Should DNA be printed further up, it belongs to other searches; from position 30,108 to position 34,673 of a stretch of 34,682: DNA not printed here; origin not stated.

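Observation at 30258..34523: Giant pseudokinase-TM-helical-FGE-domain protein next to the T6SS-like operon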

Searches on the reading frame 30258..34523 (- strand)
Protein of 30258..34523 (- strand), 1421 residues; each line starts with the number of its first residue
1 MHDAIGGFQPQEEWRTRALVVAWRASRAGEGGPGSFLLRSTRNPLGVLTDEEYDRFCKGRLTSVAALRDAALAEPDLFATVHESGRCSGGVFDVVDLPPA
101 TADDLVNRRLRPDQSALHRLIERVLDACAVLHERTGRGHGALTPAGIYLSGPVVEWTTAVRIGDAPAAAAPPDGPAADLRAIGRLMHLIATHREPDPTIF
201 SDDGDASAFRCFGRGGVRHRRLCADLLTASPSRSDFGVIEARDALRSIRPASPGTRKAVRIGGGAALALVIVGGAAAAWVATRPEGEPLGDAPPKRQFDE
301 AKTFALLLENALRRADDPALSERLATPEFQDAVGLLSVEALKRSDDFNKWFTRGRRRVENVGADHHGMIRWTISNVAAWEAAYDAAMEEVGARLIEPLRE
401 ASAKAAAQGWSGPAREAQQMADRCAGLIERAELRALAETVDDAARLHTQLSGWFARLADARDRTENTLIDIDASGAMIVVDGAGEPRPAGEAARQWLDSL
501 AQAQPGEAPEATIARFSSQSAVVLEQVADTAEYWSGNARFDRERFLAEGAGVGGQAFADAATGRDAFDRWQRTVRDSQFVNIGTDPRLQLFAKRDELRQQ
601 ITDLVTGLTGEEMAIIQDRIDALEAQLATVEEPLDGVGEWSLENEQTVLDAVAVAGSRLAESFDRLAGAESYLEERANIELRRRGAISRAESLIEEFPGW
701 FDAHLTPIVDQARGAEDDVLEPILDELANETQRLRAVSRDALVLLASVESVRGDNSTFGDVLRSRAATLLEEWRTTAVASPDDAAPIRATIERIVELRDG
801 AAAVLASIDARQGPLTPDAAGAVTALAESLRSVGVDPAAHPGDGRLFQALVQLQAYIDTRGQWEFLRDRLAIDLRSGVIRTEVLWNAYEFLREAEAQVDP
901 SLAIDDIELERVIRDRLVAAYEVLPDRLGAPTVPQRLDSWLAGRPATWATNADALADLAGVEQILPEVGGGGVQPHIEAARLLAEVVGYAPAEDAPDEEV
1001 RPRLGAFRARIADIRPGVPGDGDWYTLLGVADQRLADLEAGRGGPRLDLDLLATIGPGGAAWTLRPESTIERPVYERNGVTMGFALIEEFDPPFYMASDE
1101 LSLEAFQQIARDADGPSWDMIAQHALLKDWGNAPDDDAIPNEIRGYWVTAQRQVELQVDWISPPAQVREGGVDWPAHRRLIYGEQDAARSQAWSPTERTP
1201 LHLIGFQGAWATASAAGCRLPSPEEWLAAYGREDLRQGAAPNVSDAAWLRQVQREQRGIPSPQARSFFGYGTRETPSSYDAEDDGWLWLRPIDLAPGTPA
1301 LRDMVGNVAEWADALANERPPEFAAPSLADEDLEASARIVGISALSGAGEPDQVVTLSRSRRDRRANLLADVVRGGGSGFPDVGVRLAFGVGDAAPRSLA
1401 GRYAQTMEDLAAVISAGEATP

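Call 4: search_protein_families(library=pfam, proteins=[window:30258-34523:-], max_evalue=1)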
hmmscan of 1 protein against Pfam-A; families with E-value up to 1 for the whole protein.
window:30258-34523:- (1421 aa): 1 family
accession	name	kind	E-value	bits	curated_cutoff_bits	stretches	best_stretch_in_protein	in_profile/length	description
PF03781.23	FGE-sulfatase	-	1.5e-05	25.2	23.3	1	1194-1316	86-193/255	Sulfatase-modifying factor enzyme 1-like domain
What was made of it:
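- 30261..31343 (-): Residues ~1061-1421: periplasmic FGE-sulfatase-fold domain, non-catalytic. Pfam PF03781 at 25.2 bits (call 4).
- Checked: Pfam gives 25.2 bits against a cut-off of 23.3 for residues 1194-1316 (call 4).
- Pfam found no other catalytic domain (call 4).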

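Call 5: search_protein_families(library=ncbifam, proteins=[window:30258-34523:-], max_evalue=1)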
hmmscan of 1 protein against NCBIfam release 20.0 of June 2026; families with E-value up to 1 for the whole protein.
window:30258-34523:- (1421 aa): 0 families
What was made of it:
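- On T6SS effector (cargo): No such domains were found (calls 4, 5).
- Pfam and NCBIfam found no toxin, PAAR, MIX or Rhs module (calls 4, 5).
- Tried and rejected: NCBIfam gave no hit (call 5).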

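Call 11: find_homologous_proteins(query=window:30258-34523:-, max_evalue=0.001)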
Query window:30258-34523:- (1421 aa): 5 proteins with E <= 0.001 among 8000 candidates.
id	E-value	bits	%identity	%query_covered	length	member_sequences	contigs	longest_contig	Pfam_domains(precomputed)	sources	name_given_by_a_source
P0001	0.0e+0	3148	100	100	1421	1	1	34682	PF03781.23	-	-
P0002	0.0e+0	2675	84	100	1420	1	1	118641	PF03781.23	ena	-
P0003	0.0e+0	2563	81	100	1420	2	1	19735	PF03781.23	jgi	jgi:formylglycine-generating enzyme required for sulfatase activity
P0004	0.0e+0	1779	58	100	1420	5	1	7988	-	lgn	-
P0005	0.0e+0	1765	59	100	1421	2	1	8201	PF03781.23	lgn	-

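Call 13: find_encoding_contigs(protein=P0002, flank=10000, max_places=3)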
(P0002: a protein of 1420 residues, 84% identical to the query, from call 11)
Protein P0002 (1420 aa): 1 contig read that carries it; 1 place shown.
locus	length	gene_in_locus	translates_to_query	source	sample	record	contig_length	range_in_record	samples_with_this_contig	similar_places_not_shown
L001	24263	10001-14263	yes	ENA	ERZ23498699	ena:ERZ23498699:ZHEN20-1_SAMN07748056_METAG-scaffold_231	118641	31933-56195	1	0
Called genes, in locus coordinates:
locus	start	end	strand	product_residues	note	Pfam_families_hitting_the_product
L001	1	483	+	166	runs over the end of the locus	PF04965:GPW_gp25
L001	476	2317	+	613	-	PF05947:T6SS_TssF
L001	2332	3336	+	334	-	PF06996:T6SS_TssG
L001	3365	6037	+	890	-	PF02861:Clp_N, PF13191:AAA_16 (weak), PF23569:NBD_SMAX1, PF00004:AAA, PF17871:AAA_lid_9, PF07724:AAA_2, PF07728:AAA_5, PF10431:ClpB_D2-small, +5 more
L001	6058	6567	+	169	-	-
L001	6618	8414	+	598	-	PF05954:Phage_GPD, PF04717:Phage_base_V, PF20093:DUF6484 (weak)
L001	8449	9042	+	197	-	PF22011:DUF6931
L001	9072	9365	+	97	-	PF05488:PAAR_motif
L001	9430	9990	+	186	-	-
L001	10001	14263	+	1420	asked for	PF03781:FGE-sulfatase (weak)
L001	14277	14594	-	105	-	-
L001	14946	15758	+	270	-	-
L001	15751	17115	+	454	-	PF05936:T6SS_VasE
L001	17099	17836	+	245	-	PF09850:DotU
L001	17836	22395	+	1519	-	PF14331:IcmF-related_N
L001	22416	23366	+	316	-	-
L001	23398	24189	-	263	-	PF10099:RskA_C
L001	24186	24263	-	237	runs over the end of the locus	PF04542:Sigma70_r2, PF08281:Sigma70_r4_2, PF04545:Sigma70_r4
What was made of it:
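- TssM here is unusually long, 1519 aa (call 13).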

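Call 14: find_encoding_contigs(protein=P0003, flank=10000, max_places=3)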
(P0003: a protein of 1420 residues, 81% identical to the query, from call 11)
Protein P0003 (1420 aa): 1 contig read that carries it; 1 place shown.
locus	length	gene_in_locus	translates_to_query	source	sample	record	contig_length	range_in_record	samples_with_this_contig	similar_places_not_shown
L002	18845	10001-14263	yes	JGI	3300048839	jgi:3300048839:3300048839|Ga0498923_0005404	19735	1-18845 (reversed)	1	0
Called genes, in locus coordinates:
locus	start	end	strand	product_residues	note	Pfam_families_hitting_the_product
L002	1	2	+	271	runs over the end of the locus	PF13432:TPR_16 (weak), PF14559:TPR_19, PF07024:ImpE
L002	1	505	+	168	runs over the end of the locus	PF04965:GPW_gp25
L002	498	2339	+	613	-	PF05947:T6SS_TssF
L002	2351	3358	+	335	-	PF06996:T6SS_TssG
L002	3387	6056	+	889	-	PF02861:Clp_N, PF13191:AAA_16 (weak), PF23569:NBD_SMAX1, PF00004:AAA, PF17871:AAA_lid_9, PF07724:AAA_2, PF07728:AAA_5, PF10431:ClpB_D2-small, +5 more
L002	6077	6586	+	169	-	-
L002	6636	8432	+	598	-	PF05954:Phage_GPD, PF04717:Phage_base_V, PF20093:DUF6484 (weak)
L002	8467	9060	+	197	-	PF22011:DUF6931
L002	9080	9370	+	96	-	PF05488:PAAR_motif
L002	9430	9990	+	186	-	-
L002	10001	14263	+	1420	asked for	PF03781:FGE-sulfatase (weak)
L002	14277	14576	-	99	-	-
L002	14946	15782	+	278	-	-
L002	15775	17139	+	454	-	PF05936:T6SS_VasE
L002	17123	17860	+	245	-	PF09850:DotU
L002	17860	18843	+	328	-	?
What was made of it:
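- Checked: The 'T6SS-like operon' is half of a complete T6SS cluster that is cut by the window edge (calls 13, 14).
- The gene order vgrG - DUF6931 - PAAR - lipoprotein - giant in L001 and L002 (calls 13, 14).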

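Call 16: find_related_loci(query=A1, collection=genome_contigs, flank=10000)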
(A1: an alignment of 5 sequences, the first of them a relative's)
Query A1 (1421 aa) in genome_contigs; peptide patterns used: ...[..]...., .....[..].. (x = any residue, [..] = any of these).
112 stretches matched a pattern, but none encodes a relative of the query by tblastn (E <= 1e-3).
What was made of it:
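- Tried and rejected: Scanning genome_contigs with the full-length close-homologue alignment found no relative (call 16).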

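Call 25: find_encoding_contigs(protein=P0005, flank=10000, max_places=3)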
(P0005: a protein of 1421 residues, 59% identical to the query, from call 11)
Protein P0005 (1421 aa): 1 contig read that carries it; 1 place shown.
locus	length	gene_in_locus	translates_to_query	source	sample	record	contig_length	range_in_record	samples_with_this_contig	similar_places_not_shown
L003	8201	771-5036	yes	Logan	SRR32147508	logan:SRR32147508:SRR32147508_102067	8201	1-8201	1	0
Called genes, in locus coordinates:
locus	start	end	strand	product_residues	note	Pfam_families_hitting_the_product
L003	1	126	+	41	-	?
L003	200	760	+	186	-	-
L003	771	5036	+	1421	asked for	PF03781:FGE-sulfatase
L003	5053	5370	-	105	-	-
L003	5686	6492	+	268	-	-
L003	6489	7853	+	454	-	PF05936:T6SS_VasE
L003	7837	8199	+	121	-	?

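Call 33: search_protein_families(library=pfam, proteins=[L001:6058-6567:+, L001:8449-9042:+, L001:9430-9990:+, L001:14277-14594:-, L001:14946-15758:+, L001:22416-23366:+], max_evalue=1)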
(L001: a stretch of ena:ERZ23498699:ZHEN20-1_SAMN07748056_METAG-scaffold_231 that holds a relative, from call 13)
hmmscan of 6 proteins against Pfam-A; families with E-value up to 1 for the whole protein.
L001:6058-6567:+ (169 aa): 0 families

L001:8449-9042:+ (197 aa): 1 family
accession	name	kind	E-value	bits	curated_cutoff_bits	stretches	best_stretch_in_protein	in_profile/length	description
PF22011.2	DUF6931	-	7.5e-39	133.6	27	1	41-186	2-145/145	Family of unknown function (DUF6931)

L001:9430-9990:+ (186 aa): 1 family
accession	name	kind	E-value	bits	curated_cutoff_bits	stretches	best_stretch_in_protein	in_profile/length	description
PF06897.17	DUF1269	-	0.11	13.3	26.9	1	101-137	36-72/100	Protein of unknown function (DUF1269)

L001:14277-14594:- (105 aa): 0 families

L001:14946-15758:+ (270 aa): 1 family
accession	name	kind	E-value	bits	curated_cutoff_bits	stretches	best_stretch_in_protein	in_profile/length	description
PF20232.3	T6SS_FHA_C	-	0.11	12.8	23.7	1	189-247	104-171/180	C-terminal domain of Type VI secretion system FHA protein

L001:22416-23366:+ (316 aa): 1 family
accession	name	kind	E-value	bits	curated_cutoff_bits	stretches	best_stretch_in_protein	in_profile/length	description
PF09867.14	TagF_N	-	0.045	14.2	27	1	77-118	55-94/135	TagF N-terminal domain, Type VI secretion system-associated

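Call 95: predict_structure(alignment_id=A9)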
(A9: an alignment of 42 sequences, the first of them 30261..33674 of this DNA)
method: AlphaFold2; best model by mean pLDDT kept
length: 1138 residues; sequences in the alignment: 42
mean_pLDDT: 82.6   pTM: 0.48
mean pLDDT of the five models: 82.6, 80.8, 80.0, 79.2, 79.0
residues with pLDDT >= 90: 488; 70-90: 428; 50-70: 167; < 50: 55
segments of 3 or more residues with pLDDT < 50: 1-5, 74-79, 576-587, 589-594, 615-621, 849-851, 1135-1138
pLDDT, mean of each block of 10 residues (from residue 1): 50 78 83 77 85 78 72 49 61 79 90 96 96 97 91 88 94 95 96 94 95 96 95 95 95 90 93 92 95 85 88 90 85 88 90 85 87 89 85 81 90 89 94 88 91 90 83 73 93 90 92 87 79 72 89 87 82 51 46 50 55 46 61 67 56 72 62 62 59 81 86 88 93 77 88 82 83 96 96 98 91 97 97 91 60 61 90 89 77 92 90 96 94 96 96 88 91 83 72 75 94 88 95 86 80 92 86 72 57 72 90 76 78 47
secondary structure, 60 per line:
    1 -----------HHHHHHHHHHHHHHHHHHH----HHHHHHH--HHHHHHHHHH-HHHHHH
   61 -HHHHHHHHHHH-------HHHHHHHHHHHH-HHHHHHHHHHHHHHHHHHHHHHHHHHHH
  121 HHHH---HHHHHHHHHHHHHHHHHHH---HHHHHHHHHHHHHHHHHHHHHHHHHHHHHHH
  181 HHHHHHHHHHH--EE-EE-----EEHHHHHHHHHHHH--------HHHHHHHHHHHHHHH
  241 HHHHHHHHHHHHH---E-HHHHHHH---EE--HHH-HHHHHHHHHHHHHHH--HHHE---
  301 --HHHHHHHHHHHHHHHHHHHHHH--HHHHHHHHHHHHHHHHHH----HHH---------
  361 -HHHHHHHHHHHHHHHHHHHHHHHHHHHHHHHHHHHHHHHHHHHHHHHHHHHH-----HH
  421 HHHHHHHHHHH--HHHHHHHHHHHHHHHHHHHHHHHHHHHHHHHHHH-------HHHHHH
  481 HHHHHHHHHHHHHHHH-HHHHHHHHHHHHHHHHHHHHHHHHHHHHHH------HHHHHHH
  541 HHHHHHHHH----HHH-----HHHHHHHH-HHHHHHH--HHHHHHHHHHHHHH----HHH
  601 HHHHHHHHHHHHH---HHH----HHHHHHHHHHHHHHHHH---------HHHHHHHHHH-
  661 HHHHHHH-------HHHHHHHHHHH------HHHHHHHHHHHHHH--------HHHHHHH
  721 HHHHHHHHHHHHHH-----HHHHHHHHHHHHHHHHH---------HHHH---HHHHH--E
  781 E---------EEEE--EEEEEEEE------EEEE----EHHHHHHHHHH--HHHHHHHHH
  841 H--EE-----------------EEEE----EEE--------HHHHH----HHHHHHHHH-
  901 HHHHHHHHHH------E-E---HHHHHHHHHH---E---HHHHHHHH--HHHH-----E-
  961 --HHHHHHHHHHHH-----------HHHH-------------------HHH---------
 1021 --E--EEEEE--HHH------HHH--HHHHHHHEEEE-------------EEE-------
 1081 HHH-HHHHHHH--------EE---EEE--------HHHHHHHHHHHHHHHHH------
elements in order (helices of 4 or more, strands of 3 or more residues): H12-30 H35-41 H44-53 H55-60 H62-72 H80-91 H93-124 H128-146 H150-191 H206-217 H226-253 H259-265 H277-291 H303-324 H327-344 H362-413 H419-431 H434-467 H475-496 H498-527 H534-549 H562-569 H571-577 H580-593 H598-613 H624-640 H650-659 H661-667 H675-685 H692-705 H714-734 H740-756 H766-769 H773-777 E791-794 E797-804 E811-814 H820-829 H832-841 E863-866 E871-873 H882-886 H891-899 H901-910 H923-932 H940-947 H950-953 H963-974 H986-989 E1026-1030 H1047-1053 E1054-1057 E1071-1073 H1085-1091 E1105-1107 H1116-1132
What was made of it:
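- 31344..33674 (-): Residues ~284-1060: periplasmic all-helical region (stalk or bundles), very acidic. The AF2 model on a 42-sequence alignment has mean pLDDT 82.6 and helices of up to 52 residues (call 95).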
